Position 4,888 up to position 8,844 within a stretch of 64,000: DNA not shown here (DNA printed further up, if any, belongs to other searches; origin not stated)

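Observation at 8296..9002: A conserved ~70-aa module (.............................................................) occurs in four proteins of the island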

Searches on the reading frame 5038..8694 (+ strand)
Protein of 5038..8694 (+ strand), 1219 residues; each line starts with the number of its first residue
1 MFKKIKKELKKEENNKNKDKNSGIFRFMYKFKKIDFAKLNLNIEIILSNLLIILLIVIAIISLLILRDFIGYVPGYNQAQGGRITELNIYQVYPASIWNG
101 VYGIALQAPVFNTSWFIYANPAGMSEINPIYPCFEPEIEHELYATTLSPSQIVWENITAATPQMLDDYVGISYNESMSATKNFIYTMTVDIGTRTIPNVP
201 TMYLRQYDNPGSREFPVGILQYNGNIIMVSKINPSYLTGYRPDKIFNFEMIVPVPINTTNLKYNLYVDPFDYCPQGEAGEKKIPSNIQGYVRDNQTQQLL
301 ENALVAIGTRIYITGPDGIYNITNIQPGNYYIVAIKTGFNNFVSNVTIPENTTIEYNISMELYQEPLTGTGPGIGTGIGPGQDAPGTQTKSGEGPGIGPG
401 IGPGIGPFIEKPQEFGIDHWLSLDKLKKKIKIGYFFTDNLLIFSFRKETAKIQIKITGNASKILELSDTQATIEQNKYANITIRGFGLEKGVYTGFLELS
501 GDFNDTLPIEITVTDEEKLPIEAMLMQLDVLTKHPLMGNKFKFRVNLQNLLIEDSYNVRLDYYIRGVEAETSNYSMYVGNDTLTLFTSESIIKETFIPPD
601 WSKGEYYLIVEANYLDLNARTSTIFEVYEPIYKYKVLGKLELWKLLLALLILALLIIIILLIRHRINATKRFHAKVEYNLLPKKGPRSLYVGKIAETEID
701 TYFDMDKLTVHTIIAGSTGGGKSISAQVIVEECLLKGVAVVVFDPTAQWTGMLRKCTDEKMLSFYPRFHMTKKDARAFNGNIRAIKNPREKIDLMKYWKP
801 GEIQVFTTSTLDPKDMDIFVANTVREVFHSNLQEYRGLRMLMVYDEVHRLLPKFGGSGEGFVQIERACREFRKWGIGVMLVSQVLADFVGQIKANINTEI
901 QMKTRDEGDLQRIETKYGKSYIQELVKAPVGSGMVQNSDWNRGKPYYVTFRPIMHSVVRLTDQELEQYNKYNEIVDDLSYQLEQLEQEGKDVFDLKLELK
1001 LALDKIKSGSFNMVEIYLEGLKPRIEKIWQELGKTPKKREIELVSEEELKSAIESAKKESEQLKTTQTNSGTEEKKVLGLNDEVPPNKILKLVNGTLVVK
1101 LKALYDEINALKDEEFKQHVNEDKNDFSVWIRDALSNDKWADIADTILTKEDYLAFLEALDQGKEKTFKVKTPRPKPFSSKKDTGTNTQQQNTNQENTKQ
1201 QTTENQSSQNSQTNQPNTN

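Call 9: search_protein_families(library=pfam, proteins=[window:5038-8694:+], max_evalue=0.01)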
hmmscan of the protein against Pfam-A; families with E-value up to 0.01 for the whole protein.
window:5038-8694:+ (1219 aa): 5 families
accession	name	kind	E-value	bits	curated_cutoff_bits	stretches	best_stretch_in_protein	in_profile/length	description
PF01935.23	DUF87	-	4.6e-12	47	23.2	1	690-788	2-82/220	Helicase HerA, central domain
PF13620.12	CarboxypepD_reg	-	9.5e-09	35.9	32.3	1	287-361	2-82/82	Carboxypeptidase regulatory-like domain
PF13715.12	CarbopepD_reg_2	-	3.1e-06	27.6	32.2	1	287-361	1-77/88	CarboxypepD_reg-like domain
PF05872.18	HerA_C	-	3.9e-06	26.2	22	1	702-757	14-69/502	Helicase HerA-like C-terminal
PF12846.13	AAA_10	-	0.00033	20.3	27.5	1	710-755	22-70/362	AAA-like domain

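Call 10: search_protein_families(library=ncbifam, proteins=[window:5038-8694:+], max_evalue=0.01)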
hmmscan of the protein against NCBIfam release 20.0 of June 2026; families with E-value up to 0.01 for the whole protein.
window:5038-8694:+ (1219 aa): 9 families
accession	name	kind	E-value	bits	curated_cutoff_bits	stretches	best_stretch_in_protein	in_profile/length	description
NF040937.1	HerA_Thermprot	equivalog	9.3e-09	34.2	800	1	793-892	299-402/487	DNA double-strand break repair helicase HerA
NF052345.1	S_layer_anammox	exception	2.1e-07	28.8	1400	1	285-365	1313-1396/1596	Kustd1514 family S-layer glycoprotein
NF040819.1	helicase_HerA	equivalog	1.3e-06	27.2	970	0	840-904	404-467/561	DNA double-strand break repair helicase HerA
TIGR03743.1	SXT_TraD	subfamily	2.4e-06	26.3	366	1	694-746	160-212/636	conjugative transfer system coupling protein TraD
NF042944.1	HerA_antiphage_2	equivalog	2.1e-05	23.5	850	1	822-906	411-497/576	anti-phage-associated helicase HerA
TIGR02746.1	TraC-F-type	equivalog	2.6e-05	22.3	567.05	0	713-744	434-465/800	type IV secretion system protein TraC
NF053655.1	CedD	equivalog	2.7e-05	23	600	1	692-753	202-265/527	DNA-translocating ATPase CedD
NF033849.1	ser_rich_anae_1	subfamily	0.0013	16.1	650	1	703-758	754-815/1163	serine-rich protein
NF042943.1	HerA_antiphage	equivalog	0.0086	14.7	800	0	839-915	434-513/566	anti-phage-associated helicase HerA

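Call 77: search_protein_families(library=padloc, proteins=[window:5038-8694:+], max_evalue=0.001)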
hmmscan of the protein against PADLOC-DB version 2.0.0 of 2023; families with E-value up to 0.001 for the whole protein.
window:5038-8694:+ (1219 aa): 6 families
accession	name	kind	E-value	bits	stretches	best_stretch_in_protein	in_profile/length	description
PDLC04105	HerA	-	7.7e-15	52.4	2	794-914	370-498/576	-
PDLC04140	mad8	-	1.6e-14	52.1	1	691-918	6-267/314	mads_8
PDLC04103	HerA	-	3.8e-06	23.5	1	701-755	163-218/579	-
PDLC01055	HerA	-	2.2e-05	21.5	0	793-950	374-524/532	Type III coevolved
PDLC02188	HerA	-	9.9e-05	19.4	1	835-909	424-500/578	-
PDLC04099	HerA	-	0.00015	19.1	1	688-748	146-209/214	-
